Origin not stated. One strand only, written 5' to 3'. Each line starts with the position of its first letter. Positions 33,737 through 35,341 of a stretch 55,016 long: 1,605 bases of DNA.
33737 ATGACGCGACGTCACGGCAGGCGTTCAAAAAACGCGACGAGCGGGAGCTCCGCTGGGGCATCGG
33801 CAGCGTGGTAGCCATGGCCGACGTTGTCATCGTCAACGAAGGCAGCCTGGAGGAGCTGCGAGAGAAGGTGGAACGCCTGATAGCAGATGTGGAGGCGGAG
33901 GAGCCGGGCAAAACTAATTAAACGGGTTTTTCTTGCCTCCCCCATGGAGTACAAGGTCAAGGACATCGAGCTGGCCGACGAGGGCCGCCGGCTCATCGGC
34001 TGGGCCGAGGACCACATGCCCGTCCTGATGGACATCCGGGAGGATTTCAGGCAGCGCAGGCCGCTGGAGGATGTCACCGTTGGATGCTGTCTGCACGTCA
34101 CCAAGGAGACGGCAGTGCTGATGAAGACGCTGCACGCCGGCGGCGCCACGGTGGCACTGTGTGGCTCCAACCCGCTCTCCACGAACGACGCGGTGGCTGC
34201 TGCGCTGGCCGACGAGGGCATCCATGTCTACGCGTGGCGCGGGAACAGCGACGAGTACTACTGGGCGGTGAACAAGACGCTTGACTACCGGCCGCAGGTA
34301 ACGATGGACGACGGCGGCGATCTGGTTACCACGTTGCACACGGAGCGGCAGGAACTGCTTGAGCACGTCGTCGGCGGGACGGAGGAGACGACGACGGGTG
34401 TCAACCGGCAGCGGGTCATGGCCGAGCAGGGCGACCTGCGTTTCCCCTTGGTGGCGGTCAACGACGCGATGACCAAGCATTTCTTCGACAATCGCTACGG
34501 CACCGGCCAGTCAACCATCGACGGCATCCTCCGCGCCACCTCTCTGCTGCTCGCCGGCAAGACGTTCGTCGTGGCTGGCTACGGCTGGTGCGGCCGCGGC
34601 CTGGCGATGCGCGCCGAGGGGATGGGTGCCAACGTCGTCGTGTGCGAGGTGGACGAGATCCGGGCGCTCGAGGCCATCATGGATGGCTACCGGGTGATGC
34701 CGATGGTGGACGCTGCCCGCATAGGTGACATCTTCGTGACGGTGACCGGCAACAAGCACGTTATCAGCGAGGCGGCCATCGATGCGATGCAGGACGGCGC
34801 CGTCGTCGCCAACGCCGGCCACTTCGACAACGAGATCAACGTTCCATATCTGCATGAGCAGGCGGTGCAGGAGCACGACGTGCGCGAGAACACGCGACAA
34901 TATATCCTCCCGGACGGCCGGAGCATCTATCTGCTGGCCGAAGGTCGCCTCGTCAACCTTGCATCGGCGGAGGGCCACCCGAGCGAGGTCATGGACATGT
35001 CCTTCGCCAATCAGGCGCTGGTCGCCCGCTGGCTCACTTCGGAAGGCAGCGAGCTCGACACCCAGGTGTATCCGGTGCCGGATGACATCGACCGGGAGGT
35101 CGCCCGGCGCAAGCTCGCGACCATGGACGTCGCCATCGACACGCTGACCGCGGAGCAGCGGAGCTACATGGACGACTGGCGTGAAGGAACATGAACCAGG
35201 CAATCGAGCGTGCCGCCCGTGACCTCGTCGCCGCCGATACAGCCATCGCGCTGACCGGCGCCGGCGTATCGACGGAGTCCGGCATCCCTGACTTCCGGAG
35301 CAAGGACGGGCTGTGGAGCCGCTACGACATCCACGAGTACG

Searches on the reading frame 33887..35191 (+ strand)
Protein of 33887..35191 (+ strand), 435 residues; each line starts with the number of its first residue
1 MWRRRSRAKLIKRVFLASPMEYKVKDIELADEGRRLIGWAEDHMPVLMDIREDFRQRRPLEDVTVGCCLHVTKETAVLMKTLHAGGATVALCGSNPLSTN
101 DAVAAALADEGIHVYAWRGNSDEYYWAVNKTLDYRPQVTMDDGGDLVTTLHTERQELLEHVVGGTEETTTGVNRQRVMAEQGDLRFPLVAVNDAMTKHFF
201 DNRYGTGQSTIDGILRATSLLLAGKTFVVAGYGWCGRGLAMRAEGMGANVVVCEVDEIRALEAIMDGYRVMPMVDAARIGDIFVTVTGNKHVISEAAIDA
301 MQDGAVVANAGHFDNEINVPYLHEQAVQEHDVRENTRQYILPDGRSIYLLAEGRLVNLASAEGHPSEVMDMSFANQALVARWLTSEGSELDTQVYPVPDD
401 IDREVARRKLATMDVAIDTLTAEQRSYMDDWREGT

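Call 74: search_protein_families(library=pfam, proteins=[window:33887-35191:+], max_evalue=0.0001)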
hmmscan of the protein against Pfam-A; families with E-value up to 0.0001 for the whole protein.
window:33887-35191:+ (435 aa): 4 families
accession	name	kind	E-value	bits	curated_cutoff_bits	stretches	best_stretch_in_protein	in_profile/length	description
PF05221.23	AdoHcyase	-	5.2e-65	220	25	2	21-152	1-138/299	S-adenosyl-L-homocysteine hydrolase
PF00670.27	AdoHcyase_NAD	-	6.5e-52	176.4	27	1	202-362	1-161/162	S-adenosyl-L-homocysteine hydrolase, NAD binding domain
PF02826.25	2-Hacid_dh_C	-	1.4e-07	31.5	25.1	1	218-311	30-127/178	D-isomer specific 2-hydroxyacid dehydrogenase, NAD binding domain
PF07991.19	KARI_N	-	3.2e-05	24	20.6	0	222-314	2-98/165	Acetohydroxy acid isomeroreductase, NADPH-binding domain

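Call 77: find_homologous_proteins(query=window:33887-35191:+, max_evalue=1e-50)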
Query window:33887-35191:+ (435 aa): 8000 proteins with E <= 1e-50 among 8000 candidates; the best 120 are listed.
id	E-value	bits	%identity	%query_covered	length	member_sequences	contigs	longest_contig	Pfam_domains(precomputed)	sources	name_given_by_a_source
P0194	7.9e-259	877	92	96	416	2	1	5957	PF00670.28,PF02826.26,PF05221.24,PF07991.19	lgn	-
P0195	5.6e-254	861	89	96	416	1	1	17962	PF00670.28,PF02826.26,PF05221.24,PF07991.19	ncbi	ncbi:MAG: adenosylhomocysteinase [Thermoplasmatota archaeon]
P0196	3.9e-250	848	88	96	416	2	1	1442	PF00670.28,PF02826.26,PF05221.24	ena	-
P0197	7.9e-250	847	88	96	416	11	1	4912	PF00670.28,PF02826.26,PF05221.24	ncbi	-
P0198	6.2e-223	759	79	96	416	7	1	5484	PF00670.28,PF02826.26,PF05221.24,PF07991.19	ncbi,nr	ncbi:MAG: adenosylhomocysteinase [Candidatus Thermoplasmatota archaeon]|nr:adenosylhomocysteinase [C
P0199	1.1e-219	748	75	96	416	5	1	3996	PF00670.28,PF02826.26,PF05221.24,PF07991.19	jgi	-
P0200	1.0e-216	738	75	96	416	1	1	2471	PF00670.28,PF02826.26,PF05221.24,PF07991.19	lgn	-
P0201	2.5e-216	737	75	96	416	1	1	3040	PF00670.28,PF02826.26,PF05221.24,PF07991.19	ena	-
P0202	3.1e-215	733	74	96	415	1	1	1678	PF00670.28,PF02826.26,PF05221.24,PF07991.19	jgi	-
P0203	4.0e-215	733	75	96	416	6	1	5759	PF00670.28,PF02826.26,PF05221.24,PF07991.19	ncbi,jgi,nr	ncbi:MAG TPA: adenosylhomocysteinase [Thermoplasmatales archaeon]|nr:adenosylhomocysteinase [Thermop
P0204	2.0e-214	731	74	96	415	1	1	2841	PF00670.28,PF02826.26,PF05221.24,PF07991.19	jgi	-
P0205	2.0e-214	731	75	95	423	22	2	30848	PF00670.28,PF02826.26,PF05221.24,PF07991.19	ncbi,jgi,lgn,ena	jgi:adenosylhomocysteinase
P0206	3.5e-214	730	75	96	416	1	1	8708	PF00670.28,PF02826.26,PF05221.24,PF07991.19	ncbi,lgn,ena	-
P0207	4.4e-214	729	74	96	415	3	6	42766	PF00670.28,PF02826.26,PF05221.24,PF07991.19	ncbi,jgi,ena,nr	ncbi:MAG: adenosylhomocysteinase [Thermoplasmata archaeon]|nr:MAG: adenosylhomocysteinase [Thermopla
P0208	2.0e-213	727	74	96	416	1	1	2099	PF00670.28,PF02826.26,PF05221.24,PF07991.19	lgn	-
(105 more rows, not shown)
